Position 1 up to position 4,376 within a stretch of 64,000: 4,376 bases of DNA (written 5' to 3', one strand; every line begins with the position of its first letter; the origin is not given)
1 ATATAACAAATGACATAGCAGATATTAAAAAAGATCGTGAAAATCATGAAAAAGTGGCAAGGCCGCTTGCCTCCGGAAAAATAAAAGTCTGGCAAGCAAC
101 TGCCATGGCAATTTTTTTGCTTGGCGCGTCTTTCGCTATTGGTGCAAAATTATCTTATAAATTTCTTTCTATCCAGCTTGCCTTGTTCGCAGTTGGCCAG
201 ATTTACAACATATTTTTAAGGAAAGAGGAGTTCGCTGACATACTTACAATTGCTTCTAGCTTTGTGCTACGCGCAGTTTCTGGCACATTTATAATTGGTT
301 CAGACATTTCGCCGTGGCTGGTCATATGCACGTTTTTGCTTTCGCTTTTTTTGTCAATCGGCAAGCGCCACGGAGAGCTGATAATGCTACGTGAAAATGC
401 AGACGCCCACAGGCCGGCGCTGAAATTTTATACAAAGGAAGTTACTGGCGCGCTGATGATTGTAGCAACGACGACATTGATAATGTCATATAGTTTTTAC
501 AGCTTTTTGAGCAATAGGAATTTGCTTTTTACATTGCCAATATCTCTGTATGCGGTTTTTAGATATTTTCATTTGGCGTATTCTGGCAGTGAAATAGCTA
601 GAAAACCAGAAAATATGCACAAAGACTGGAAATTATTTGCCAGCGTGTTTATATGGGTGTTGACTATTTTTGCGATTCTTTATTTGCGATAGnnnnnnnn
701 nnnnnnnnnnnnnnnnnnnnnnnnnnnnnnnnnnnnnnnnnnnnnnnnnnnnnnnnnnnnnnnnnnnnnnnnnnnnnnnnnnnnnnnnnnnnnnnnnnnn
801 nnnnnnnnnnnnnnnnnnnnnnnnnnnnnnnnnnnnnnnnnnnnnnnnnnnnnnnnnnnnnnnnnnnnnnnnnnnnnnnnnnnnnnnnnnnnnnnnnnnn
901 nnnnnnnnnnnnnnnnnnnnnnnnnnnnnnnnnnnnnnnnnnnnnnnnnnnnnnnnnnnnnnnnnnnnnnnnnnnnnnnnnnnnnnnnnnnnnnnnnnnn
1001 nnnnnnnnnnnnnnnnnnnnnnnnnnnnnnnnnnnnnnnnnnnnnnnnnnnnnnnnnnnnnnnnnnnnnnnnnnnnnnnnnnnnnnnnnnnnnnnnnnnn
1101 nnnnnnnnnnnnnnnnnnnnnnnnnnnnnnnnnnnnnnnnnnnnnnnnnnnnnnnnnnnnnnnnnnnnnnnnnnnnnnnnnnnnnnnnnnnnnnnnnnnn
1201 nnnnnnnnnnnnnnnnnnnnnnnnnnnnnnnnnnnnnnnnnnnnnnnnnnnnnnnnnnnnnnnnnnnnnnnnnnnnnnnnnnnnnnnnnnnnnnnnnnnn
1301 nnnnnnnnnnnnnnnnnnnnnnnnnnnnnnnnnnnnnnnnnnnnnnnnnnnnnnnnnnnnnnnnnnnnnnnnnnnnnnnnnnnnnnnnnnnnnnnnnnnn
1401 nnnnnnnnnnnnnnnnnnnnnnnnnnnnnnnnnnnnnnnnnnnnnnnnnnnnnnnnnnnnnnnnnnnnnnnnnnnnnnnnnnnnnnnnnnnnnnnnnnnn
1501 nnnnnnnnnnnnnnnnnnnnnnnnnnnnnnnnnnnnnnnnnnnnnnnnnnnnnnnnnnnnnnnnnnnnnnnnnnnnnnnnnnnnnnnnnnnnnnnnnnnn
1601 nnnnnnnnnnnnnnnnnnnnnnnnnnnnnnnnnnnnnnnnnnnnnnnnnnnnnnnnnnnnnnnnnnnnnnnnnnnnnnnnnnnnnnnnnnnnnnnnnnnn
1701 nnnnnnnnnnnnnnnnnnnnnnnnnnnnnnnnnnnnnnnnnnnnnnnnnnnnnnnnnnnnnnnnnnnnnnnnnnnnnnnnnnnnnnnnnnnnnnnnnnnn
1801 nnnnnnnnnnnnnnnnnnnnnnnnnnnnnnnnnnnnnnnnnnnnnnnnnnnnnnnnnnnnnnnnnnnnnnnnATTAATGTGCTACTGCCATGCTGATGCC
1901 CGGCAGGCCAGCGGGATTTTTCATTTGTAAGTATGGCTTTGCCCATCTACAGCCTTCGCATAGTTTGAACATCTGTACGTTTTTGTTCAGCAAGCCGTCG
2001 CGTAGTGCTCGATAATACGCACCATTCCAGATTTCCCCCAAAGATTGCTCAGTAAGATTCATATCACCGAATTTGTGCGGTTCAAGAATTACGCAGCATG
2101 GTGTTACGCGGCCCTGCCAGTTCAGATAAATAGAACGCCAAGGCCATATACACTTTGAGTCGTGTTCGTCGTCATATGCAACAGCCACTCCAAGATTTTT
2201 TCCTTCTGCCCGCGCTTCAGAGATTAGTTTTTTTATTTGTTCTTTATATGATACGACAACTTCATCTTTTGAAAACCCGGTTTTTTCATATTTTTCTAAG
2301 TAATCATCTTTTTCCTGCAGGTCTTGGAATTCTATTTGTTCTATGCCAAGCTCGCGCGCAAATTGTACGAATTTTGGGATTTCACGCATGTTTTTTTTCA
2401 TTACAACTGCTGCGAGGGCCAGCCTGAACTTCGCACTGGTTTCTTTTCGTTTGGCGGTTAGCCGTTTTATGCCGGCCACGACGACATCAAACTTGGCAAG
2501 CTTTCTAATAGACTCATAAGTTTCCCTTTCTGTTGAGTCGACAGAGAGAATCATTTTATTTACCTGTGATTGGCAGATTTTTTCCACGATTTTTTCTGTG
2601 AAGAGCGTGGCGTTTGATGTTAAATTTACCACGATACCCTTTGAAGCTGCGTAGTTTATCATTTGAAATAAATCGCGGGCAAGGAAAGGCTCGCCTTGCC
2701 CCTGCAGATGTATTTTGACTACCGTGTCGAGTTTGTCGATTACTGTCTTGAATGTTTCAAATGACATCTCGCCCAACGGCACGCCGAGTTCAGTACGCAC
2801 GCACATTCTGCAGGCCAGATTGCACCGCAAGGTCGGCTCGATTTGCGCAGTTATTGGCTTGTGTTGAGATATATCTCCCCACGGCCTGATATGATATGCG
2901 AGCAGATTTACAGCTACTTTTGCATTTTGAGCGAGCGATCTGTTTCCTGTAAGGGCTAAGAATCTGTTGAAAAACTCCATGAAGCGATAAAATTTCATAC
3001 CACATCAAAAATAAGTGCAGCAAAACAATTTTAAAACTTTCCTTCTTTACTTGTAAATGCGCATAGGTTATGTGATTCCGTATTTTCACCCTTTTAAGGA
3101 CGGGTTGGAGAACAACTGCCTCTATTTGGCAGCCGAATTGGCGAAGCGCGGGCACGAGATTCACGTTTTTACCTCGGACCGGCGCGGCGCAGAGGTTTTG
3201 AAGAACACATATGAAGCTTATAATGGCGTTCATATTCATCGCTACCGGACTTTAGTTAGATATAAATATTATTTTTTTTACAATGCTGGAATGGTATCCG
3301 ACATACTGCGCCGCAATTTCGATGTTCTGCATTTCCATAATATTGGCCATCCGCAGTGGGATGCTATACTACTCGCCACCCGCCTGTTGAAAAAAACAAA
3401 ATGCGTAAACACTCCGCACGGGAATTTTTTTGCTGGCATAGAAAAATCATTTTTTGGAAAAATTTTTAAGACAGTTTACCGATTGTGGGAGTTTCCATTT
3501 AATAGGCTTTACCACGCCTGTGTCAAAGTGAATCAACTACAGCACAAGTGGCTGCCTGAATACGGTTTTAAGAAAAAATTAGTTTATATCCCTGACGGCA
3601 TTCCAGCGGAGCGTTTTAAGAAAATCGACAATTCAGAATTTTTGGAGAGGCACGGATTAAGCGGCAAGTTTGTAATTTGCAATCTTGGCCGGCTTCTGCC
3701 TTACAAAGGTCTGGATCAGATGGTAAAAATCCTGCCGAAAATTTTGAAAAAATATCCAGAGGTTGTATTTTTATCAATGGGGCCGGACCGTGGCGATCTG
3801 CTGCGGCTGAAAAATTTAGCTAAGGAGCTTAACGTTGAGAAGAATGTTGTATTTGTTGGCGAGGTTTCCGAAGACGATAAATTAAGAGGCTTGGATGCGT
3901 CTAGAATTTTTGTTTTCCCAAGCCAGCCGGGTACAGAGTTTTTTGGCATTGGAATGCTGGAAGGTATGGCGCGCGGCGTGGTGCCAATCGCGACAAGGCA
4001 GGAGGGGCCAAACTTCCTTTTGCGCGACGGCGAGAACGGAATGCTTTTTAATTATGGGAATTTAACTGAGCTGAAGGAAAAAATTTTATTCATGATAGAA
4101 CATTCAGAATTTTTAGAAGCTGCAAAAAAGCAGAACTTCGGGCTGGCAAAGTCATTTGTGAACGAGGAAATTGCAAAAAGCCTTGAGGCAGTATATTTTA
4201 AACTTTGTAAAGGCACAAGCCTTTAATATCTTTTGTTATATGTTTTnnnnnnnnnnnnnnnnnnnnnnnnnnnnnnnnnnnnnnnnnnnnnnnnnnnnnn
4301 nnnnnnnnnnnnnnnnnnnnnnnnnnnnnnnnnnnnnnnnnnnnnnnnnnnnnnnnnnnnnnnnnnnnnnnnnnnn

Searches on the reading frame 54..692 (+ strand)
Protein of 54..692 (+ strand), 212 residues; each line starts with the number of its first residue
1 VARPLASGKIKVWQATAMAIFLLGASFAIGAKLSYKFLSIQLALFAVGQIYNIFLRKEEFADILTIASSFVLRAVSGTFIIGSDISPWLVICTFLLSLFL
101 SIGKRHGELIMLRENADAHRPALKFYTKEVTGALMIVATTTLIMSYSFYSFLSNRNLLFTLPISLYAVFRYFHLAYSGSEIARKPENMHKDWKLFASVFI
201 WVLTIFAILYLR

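Call 18: search_protein_families(library=pfam, max_evalue=0.01, proteins=[window:54-692:+])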
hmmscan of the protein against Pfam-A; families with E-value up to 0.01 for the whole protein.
window:54-692:+ (212 aa): 1 family
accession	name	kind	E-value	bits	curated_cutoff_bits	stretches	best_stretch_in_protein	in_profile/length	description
PF01040.23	UbiA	-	1.6e-11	44.5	34.2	1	3-175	57-232/250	UbiA prenyltransferase family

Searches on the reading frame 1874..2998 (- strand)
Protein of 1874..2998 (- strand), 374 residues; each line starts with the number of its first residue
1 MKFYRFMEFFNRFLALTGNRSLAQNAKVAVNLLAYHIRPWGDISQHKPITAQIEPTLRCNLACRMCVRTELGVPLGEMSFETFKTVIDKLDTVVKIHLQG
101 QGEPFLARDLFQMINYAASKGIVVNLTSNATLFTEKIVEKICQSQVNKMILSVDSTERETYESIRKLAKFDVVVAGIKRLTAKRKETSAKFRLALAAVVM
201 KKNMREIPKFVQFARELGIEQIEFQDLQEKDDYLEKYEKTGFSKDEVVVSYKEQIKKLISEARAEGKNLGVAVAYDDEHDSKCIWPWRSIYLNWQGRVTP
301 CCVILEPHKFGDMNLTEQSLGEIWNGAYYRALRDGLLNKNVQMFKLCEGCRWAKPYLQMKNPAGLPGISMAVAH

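Call 70: search_protein_families(library=pfam, max_evalue=0.001, proteins=[window:1874-2998:-])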
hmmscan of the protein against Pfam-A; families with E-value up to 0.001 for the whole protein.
window:1874-2998:- (374 aa): 2 families
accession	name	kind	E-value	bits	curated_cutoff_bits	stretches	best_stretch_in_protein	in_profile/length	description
PF04055.27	Radical_SAM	-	2.2e-16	60.9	29.5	1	53-213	1-165/166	Radical SAM superfamily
PF13186.11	SPASM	-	2.3e-14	53.8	21.5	1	283-350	1-66/67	Iron-sulfur cluster-binding domain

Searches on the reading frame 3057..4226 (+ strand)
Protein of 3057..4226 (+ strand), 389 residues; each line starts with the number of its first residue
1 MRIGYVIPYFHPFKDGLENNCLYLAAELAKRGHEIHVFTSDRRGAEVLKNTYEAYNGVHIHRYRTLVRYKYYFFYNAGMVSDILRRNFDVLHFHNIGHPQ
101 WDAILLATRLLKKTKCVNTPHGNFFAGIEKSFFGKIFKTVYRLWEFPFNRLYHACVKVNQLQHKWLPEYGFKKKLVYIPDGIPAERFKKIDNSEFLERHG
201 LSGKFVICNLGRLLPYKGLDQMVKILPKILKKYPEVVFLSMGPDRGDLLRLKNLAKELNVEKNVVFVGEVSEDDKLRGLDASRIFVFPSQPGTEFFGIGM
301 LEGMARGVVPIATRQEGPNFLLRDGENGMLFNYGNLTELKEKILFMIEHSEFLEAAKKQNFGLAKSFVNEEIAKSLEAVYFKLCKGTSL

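Call 70: search_protein_families(library=pfam, max_evalue=0.001, proteins=[window:3057-4226:+])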
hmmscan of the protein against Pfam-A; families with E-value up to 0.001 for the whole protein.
window:3057-4226:+ (389 aa): 5 families
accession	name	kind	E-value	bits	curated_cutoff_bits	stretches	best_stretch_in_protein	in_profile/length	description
PF00534.26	Glycos_transf_1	-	3.6e-29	101.9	26.4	1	198-359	8-168/172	Glycosyl transferases group 1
PF13692.12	Glyco_trans_1_4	-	7.9e-24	85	27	1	205-348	2-141/142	Glycosyl transferases group 1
PF13439.12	Glyco_transf_4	-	1.4e-18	67.9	28.5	1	16-186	3-170/170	Glycosyltransferase Family 4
PF13579.12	Glyco_trans_4_4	-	1.1e-08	36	29.7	1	16-181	2-158/158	Glycosyl transferase 4-like domain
PF13477.12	Glyco_trans_4_2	-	1.1e-07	32.6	23.4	1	22-138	14-126/139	Glycosyl transferase 4-like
